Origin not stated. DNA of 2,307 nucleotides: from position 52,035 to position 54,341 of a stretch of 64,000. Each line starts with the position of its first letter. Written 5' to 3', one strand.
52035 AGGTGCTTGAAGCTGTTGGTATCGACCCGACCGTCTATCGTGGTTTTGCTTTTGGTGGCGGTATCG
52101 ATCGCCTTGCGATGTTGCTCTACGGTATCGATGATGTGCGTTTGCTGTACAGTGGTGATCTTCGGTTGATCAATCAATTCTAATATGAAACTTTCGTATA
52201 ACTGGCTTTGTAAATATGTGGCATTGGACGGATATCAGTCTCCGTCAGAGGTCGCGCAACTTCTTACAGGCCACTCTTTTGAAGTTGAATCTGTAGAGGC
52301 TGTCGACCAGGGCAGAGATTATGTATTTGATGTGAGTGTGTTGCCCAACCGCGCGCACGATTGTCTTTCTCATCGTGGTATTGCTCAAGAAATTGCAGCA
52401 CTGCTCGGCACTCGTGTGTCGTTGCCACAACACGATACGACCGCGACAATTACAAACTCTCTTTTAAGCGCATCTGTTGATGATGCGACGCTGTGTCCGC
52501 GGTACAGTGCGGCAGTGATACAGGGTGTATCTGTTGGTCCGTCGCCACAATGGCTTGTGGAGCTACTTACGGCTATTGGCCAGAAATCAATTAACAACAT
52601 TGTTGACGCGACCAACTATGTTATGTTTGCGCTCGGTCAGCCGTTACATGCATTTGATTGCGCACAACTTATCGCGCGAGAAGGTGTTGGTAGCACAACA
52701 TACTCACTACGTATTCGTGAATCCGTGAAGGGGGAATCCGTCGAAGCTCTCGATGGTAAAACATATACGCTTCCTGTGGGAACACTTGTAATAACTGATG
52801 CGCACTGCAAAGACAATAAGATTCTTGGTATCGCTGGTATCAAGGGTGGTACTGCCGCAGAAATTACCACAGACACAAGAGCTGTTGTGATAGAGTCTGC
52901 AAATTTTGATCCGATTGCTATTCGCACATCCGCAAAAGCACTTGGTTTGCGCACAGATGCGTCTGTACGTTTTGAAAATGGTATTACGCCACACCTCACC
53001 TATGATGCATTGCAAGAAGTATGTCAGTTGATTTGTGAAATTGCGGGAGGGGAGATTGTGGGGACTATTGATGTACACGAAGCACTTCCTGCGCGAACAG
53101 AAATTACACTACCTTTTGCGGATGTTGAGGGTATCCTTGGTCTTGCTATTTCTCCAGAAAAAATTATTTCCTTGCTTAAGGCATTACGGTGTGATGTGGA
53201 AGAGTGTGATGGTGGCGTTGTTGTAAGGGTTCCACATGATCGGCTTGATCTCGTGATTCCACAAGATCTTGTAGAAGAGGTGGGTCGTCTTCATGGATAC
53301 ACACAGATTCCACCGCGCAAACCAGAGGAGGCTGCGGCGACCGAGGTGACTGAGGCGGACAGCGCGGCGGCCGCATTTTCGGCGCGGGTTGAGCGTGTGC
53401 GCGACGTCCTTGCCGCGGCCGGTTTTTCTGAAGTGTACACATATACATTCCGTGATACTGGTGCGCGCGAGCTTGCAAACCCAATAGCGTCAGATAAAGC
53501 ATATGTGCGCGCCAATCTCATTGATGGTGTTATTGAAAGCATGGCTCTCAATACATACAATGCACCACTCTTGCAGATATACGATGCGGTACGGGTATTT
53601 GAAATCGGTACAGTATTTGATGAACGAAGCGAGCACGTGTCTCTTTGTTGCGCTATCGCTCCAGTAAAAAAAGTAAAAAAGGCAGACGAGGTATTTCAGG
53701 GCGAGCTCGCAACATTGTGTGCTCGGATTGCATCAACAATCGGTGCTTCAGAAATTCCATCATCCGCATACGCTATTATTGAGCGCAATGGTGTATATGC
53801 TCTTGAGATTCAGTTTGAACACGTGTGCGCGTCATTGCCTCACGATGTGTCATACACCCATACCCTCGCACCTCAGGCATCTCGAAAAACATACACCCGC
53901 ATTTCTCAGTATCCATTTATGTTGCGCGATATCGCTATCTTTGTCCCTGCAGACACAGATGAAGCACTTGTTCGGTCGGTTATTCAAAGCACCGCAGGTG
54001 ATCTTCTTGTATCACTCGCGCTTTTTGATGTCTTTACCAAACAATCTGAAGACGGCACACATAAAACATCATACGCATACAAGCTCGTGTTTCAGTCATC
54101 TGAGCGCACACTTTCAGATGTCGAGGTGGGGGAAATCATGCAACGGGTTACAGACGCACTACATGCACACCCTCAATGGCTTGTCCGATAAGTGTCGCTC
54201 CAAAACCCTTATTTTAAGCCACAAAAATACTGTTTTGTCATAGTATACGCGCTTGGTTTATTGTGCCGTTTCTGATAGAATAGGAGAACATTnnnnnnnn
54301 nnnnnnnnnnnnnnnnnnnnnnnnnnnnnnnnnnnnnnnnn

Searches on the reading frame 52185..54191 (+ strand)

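Call 58: search_protein_families(library=ncbifam, proteins=[window:52185-54191:+], max_evalue=1e-10)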
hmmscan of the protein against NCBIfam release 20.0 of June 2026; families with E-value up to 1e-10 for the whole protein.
window:52185-54191:+ (668 aa): 3 families
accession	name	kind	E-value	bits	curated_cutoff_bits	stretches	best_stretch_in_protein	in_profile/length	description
TIGR00472.1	pheT_bact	equivalog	1.8e-124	416.8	402.65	2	45-496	158-601/798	phenylalanine--tRNA ligase subunit beta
NF001882.0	PRK00629.5-4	equivalog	1e-23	83.6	527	1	44-425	159-502/725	phenylalanine--tRNA ligase subunit beta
TIGR00471.1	pheT_arch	equivalog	5.2e-19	68.1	282.65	1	307-479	280-451/551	phenylalanine--tRNA ligase subunit beta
